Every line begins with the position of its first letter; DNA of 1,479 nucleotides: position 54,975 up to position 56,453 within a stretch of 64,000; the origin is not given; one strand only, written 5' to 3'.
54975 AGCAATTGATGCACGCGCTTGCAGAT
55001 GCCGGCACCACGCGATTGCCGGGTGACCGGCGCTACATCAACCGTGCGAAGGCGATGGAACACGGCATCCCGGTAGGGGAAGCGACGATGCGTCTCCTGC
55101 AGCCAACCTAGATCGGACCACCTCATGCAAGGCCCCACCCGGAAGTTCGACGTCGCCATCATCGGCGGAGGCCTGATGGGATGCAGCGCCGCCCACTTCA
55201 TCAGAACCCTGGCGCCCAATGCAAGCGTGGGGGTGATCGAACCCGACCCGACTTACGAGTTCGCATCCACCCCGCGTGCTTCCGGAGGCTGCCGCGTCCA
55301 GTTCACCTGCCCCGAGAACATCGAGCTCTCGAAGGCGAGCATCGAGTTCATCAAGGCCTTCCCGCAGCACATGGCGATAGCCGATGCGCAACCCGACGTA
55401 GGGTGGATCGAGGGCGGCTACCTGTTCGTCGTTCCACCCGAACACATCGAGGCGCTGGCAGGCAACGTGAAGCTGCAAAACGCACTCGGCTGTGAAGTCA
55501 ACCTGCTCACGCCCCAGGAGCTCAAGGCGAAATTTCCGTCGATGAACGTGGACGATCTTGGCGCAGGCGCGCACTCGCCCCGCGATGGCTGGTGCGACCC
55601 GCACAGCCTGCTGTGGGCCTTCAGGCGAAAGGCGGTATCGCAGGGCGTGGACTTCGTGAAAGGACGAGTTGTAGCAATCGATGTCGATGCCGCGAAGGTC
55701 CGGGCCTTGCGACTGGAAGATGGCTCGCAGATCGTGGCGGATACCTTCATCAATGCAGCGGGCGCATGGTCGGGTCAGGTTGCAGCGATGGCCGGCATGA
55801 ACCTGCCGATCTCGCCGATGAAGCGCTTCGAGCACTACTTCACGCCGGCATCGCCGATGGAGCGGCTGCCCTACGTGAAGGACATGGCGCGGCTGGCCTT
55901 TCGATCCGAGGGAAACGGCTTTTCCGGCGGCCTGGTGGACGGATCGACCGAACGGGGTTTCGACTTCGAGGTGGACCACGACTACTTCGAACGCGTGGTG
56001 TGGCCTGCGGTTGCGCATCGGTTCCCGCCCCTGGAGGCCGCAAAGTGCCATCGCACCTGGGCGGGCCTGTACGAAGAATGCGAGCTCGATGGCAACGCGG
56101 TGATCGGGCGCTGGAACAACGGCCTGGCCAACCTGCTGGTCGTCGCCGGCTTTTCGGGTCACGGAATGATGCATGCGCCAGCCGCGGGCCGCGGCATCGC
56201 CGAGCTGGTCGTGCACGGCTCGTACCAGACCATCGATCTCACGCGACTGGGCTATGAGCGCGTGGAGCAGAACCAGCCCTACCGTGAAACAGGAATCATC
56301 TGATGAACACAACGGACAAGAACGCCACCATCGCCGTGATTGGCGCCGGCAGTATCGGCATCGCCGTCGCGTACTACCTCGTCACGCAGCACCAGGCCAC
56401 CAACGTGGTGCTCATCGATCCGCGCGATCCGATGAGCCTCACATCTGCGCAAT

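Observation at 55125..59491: Truncated cyanophycin-synthetase-like (CphA2-like) ATP-grasp protein in a three-gene unit with two FAD oxidoreductases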

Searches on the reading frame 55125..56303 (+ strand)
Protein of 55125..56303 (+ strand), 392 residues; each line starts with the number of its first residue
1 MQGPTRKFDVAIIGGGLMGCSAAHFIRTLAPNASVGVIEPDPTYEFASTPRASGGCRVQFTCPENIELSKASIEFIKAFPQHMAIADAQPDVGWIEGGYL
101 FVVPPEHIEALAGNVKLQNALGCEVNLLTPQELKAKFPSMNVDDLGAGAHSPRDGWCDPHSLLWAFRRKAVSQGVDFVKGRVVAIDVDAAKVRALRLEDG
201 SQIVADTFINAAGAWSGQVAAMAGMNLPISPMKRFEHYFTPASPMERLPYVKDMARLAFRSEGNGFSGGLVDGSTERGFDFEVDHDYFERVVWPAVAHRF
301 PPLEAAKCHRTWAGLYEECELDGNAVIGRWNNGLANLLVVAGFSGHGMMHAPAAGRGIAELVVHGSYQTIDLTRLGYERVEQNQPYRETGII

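Call 3: search_protein_families(library=pfam, proteins=[window:55125-56303:+], max_evalue=0.01)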
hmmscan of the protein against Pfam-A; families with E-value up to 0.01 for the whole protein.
window:55125-56303:+ (392 aa): 9 families
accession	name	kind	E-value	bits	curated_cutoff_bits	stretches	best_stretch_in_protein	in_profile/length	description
PF01266.30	DAO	-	3.3e-57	195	27.9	1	9-361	1-353/353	FAD dependent oxidoreductase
PF05834.18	Lycopene_cycl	-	2.9e-06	27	23.4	0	9-46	1-38/380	Lycopene cyclase protein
PF07992.20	Pyr_redox_2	-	3.3e-06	27.2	26.1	1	8-224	1-118/291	Pyridine nucleotide-disulphide oxidoreductase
PF04820.20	Trp_halogenase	-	9.2e-06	25.2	21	1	166-215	164-214/458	Tryptophan halogenase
PF01134.28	GIDA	-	0.0025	17.4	22.1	0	174-227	110-163/391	Glucose inhibited division protein A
PF12831.13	FAD_oxidored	-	0.0029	17.4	27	0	157-252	85-181/416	FAD dependent oxidoreductase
PF00070.33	Pyr_redox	-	0.0046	17.9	22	0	10-40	2-30/82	Pyridine nucleotide-disulphide oxidoreductase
PF13454.12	NAD_binding_9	-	0.0047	17.4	21.8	0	167-213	107-153/155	FAD-NAD(P)-binding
PF13450.12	NAD_binding_8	-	0.0086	16.8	21.9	0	12-42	1-29/68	NAD(P)-binding Rossmann-like domain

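Call 4: search_protein_families(library=ncbifam, proteins=[window:55125-56303:+], max_evalue=0.01)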
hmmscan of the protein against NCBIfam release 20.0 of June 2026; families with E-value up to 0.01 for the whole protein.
window:55125-56303:+ (392 aa): 21 families
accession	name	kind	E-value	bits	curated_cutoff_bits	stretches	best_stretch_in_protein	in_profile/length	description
NF008425.0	PRK11259.1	equivalog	1.1e-19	70.7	257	1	99-380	90-375/377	N-methyl-L-tryptophan oxidase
TIGR01373.1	soxB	subfamily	3.6e-17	62.3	529.45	1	4-371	27-391/407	sarcosine oxidase subunit beta family protein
TIGR02352.1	thiamin_ThiO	equivalog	4.2e-17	62.3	250.8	1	10-364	1-349/351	glycine oxidase ThiO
TIGR01377.1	soxA_mon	subfamily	1.9e-13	49.9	479.65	2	322-383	318-378/381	amino oxidase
NF001933.0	PRK00711.1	subfamily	8.7e-13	48.1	383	1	106-384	145-420/429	D-amino acid dehydrogenase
TIGR03377.1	glycerol3P_GlpA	equivalog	2.6e-10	39.4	552.8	1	100-233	83-221/530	anaerobic glycerol-3-phosphate dehydrogenase subunit GlpA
TIGR03364.1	HpnW_proposed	hypoth_equivalog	7.6e-10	38.4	285.1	1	9-193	2-178/365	TIGR03364 family FAD-dependent oxidoreductase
TIGR03329.1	Phn_aa_oxid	hypoth_equivalog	6.4e-08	31.8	632.8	1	6-215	23-236/460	putative aminophosphonate oxidoreductase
NF033460.1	glycerol3P_ox_II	equivalog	7e-08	32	460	1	123-226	116-218/361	type 2 glycerol-3-phosphate oxidase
NF008726.1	PRK11728.1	equivalog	1.6e-06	27.2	299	1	9-229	2-215/389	L-2-hydroxyglutarate oxidase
NF040813.1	pro_dh_Thprot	equivalog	1.8e-05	24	600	1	181-364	188-350/362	D-proline dehydrogenase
NF009074.0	PRK12409.1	equivalog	2.9e-05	23.4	494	1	116-235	154-277/410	D-amino acid dehydrogenase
NF005599.0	PRK07333.1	equivalog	4.6e-05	22.1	549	0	5-53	10-58/414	ubiquinone biosynthesis hydroxylase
NF006448.0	PRK08773.1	equivalog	0.00038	19.2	614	0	174-225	127-177/393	UbiH/UbiF family hydroxylase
NF008313.0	PRK11101.1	equivalog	0.00042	19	425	1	104-233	97-230/548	anaerobic glycerol-3-phosphate dehydrogenase subunit A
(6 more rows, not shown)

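Call 32: search_solved_structures(query=window:55125-56300:+, max_evalue=0.00001)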
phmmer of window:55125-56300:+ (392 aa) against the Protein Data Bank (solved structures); distinct sequences matched with E-value up to 0.00001: 30.
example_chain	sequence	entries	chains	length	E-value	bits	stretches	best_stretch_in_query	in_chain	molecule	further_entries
1y56_B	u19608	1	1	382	5.6e-37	131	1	6-366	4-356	sarcosine oxidase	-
4pab_A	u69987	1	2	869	2.8e-16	62.9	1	9-254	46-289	Dimethylglycine dehydrogenase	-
3ada_B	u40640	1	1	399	4.2e-16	62.3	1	4-370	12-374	SARCOSINE OXIDASE BETA SUBUNIT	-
1vrq_B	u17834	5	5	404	4.4e-16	62.2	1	4-370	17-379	Sarcosine oxidase beta subunit | Subunit beta of sarcosine oxidase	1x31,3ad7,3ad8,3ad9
4p9s_A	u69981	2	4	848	1.7e-15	60.3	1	9-255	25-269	Dimethylglycine dehydrogenase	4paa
7cyx_A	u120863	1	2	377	4.9e-15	58.8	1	6-368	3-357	Glycine oxidase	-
7fgp_A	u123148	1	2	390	4.4e-14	55.6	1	122-243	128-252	Glycine/D-amino acid oxidase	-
5l46_A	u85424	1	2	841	4.5e-14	55.6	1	9-375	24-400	Dimethylglycine dehydrogenase, mitochondrial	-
4ysh_A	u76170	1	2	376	7.7e-14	54.8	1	5-364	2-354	Glycine oxidase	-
2gag_B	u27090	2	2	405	9.6e-14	54.5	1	4-365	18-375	heterotetrameric sarcosine oxidase beta-subunit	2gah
3axb_A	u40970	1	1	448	4.4e-12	49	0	7-237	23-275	Putative oxidoreductase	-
3vqr_A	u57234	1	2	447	4.5e-12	49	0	7-237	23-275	Putative oxidoreductase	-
1ng3_A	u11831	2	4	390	1.6e-10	43.9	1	6-365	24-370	Glycine oxidase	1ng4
1pj5_A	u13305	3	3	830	3.1e-10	42.9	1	11-241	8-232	N,N-dimethylglycine oxidase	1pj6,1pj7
3gsi_A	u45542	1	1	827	3.4e-10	42.8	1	97-241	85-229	N,N-dimethylglycine oxidase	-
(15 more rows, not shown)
